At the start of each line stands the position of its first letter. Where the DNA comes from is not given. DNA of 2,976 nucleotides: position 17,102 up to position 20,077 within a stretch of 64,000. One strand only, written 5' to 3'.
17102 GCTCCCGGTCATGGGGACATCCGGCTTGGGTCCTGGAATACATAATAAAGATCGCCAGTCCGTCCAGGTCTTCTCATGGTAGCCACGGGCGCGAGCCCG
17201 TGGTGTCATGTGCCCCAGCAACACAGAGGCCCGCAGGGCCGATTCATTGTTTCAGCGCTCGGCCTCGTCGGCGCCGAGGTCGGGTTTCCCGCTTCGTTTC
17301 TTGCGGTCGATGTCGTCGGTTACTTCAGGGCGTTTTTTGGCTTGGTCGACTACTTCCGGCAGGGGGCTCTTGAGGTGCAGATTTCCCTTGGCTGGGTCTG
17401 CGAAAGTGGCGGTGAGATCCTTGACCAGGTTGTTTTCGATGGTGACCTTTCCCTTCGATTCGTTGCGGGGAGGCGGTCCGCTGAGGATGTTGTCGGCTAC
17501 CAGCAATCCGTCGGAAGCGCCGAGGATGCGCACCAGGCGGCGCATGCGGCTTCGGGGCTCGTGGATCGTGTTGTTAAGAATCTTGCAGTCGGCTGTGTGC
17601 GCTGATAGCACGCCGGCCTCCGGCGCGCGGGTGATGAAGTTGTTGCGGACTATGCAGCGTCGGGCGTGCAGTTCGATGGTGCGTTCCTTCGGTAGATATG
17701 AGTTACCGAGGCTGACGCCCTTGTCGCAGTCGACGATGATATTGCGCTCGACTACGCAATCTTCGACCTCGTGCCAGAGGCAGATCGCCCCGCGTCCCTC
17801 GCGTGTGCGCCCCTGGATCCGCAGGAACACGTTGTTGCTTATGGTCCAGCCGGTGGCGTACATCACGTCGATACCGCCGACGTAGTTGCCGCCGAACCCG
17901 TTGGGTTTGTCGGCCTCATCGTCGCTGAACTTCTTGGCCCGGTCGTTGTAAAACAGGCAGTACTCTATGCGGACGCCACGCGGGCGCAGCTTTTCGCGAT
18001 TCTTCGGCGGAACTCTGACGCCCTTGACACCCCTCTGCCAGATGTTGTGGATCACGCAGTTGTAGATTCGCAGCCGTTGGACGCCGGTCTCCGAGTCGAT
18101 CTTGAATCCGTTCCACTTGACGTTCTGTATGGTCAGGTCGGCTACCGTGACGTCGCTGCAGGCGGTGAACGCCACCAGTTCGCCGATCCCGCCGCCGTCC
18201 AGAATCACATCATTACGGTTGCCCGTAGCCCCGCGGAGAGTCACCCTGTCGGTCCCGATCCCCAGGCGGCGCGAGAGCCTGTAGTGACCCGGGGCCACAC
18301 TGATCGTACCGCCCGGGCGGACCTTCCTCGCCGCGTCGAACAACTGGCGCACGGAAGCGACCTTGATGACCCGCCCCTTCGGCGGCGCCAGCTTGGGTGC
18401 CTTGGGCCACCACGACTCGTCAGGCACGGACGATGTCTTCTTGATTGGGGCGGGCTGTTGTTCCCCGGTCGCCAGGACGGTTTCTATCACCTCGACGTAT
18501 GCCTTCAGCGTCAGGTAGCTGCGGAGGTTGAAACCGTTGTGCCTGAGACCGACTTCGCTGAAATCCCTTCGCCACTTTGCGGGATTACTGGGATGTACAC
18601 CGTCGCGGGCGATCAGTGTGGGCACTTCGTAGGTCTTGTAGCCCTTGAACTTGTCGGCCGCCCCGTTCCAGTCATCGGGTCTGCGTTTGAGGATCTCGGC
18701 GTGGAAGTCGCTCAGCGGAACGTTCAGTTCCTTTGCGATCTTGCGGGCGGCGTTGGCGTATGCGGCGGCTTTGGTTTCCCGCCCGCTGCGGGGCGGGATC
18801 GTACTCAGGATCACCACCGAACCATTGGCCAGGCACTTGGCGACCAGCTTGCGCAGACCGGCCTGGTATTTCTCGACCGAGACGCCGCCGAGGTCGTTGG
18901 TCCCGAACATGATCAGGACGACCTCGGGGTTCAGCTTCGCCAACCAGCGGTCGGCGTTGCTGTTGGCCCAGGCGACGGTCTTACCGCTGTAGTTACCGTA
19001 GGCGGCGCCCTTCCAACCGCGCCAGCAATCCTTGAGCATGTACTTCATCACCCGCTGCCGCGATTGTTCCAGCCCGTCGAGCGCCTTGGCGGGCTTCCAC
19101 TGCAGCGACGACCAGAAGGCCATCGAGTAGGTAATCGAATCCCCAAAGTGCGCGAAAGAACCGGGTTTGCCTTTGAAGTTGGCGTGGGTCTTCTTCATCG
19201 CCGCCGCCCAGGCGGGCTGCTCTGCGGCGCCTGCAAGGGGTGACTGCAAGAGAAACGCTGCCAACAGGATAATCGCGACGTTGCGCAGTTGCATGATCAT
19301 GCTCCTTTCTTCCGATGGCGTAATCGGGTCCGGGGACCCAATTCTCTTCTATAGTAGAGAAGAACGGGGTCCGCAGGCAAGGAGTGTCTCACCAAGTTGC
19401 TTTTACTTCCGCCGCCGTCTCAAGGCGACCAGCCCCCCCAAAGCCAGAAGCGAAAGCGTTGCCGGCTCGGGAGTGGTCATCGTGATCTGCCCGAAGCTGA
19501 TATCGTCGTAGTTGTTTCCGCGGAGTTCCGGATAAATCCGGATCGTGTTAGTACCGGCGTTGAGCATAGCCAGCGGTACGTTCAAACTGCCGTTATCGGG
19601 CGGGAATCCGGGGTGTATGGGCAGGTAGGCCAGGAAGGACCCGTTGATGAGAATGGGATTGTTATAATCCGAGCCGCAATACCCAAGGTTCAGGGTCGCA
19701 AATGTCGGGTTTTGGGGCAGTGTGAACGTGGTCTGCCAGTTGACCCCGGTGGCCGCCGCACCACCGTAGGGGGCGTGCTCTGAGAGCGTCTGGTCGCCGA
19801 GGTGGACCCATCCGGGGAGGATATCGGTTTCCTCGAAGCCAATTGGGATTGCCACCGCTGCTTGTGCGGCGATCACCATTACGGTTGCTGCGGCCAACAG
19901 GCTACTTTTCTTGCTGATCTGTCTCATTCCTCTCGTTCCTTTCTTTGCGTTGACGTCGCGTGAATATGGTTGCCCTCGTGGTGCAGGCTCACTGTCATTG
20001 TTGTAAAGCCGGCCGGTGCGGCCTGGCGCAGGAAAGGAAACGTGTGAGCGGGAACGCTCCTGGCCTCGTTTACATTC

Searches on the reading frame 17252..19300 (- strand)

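Call 7: search_protein_families(library=pfam, proteins=[window:17252-19300:-], max_evalue=0.001)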
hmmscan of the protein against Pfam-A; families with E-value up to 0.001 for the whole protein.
window:17252-19300:- (682 aa): 4 families
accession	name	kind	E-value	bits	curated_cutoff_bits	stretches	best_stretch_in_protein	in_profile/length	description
PF13472.12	Lipase_GDSL_2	-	1e-15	59.1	32.9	1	52-238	2-172/178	GDSL-like Lipase/Acylhydrolase family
PF13229.12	Beta_helix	-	4.3e-11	43.1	25.9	1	467-583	39-138/158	Right handed beta helix region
PF00657.28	Lipase_GDSL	-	4.3e-07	30.7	23.6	1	51-238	3-197/208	GDSL-like Lipase/Acylhydrolase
PF05048.19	NosD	-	1.1e-05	25.4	23.6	1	476-580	40-124/212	Periplasmic copper-binding protein (NosD)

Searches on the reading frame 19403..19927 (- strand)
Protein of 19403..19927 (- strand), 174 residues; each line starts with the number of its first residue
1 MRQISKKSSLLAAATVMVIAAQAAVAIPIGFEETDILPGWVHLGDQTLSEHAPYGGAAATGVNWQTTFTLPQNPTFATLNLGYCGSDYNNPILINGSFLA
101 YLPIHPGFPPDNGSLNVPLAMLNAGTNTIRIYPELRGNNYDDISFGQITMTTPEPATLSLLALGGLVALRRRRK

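Call 7: search_protein_families(library=pfam, proteins=[window:19403-19927:-], max_evalue=0.001)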
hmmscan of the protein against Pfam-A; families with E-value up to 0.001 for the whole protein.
window:19403-19927:- (174 aa): 1 family
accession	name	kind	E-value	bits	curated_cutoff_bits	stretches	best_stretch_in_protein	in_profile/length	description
PF07589.16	PEP-CTERM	-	2.3e-05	24.7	20.7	1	151-173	1-24/24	PEP-CTERM motif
